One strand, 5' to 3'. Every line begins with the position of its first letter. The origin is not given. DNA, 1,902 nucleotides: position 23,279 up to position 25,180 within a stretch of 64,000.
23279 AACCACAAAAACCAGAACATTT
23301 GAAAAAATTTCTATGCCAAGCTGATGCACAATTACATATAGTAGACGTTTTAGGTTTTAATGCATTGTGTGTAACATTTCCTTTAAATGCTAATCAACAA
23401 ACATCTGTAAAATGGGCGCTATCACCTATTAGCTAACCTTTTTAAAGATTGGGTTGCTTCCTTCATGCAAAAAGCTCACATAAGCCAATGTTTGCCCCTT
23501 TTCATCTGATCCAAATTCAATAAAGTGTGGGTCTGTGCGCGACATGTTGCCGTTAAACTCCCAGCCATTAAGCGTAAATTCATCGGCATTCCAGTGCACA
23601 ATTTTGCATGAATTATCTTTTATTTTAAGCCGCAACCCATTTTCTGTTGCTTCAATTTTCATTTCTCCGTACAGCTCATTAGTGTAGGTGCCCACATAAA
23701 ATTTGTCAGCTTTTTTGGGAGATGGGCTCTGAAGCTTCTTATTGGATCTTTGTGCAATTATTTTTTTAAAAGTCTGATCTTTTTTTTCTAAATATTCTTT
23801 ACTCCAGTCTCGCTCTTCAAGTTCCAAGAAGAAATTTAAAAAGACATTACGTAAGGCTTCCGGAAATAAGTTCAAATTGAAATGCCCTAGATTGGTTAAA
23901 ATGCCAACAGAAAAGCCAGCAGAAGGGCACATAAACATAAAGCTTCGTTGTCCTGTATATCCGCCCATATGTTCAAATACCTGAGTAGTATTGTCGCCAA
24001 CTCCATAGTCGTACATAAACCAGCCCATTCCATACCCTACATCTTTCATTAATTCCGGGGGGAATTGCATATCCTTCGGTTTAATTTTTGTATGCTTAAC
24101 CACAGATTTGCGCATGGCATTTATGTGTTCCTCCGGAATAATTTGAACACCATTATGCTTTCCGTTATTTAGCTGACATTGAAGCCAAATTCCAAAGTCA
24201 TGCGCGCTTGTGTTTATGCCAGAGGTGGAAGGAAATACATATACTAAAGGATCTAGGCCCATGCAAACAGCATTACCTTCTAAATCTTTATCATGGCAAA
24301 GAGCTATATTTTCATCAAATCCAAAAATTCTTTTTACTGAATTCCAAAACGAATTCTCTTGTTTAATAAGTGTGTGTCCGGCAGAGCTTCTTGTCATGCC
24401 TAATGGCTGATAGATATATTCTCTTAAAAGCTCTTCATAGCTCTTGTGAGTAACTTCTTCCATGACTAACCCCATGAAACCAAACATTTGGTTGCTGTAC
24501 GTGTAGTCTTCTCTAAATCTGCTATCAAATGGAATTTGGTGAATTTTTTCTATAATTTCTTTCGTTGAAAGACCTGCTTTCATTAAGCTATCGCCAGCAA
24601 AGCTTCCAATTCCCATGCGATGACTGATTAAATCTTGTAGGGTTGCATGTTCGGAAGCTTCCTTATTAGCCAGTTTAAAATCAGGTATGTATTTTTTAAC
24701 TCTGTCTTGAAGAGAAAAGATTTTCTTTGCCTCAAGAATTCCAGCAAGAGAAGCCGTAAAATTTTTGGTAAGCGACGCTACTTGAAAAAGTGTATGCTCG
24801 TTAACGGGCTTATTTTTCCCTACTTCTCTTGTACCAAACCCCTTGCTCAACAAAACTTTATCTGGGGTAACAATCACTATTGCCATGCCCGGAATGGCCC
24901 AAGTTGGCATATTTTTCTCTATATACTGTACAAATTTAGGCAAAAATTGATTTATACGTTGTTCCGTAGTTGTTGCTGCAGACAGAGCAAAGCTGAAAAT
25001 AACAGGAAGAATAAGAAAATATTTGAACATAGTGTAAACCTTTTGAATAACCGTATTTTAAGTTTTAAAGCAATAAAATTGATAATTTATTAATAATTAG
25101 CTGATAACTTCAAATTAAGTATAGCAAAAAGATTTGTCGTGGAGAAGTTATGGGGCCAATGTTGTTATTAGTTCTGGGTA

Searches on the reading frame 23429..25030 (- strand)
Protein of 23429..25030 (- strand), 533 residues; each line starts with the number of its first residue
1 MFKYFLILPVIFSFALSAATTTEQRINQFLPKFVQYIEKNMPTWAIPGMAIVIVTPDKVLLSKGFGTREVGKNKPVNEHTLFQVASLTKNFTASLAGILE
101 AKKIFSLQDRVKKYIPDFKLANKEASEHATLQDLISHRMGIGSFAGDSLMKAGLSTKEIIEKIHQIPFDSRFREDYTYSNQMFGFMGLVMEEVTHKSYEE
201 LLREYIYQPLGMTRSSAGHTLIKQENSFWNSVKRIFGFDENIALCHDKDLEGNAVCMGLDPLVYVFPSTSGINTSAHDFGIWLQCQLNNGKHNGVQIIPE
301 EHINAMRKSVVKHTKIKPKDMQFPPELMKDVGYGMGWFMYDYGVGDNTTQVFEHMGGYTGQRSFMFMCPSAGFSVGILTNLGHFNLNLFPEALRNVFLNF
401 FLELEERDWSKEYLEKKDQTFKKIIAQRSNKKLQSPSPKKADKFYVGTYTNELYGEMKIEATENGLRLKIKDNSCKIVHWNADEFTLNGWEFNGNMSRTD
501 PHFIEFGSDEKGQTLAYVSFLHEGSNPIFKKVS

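Call 47: search_protein_families(library=pfam, proteins=[window:23429-25030:-], max_evalue=0.00001)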
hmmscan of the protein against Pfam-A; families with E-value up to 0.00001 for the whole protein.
window:23429-25030:- (533 aa): 2 families
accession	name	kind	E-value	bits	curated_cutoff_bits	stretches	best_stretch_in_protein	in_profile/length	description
PF00144.29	Beta-lactamase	-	1.1e-47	163.2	27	1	42-384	10-313/329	Beta-lactamase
PF11954.13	DUF3471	-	3.2e-08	34.3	29.3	1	437-513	7-82/103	Domain of unknown function (DUF3471)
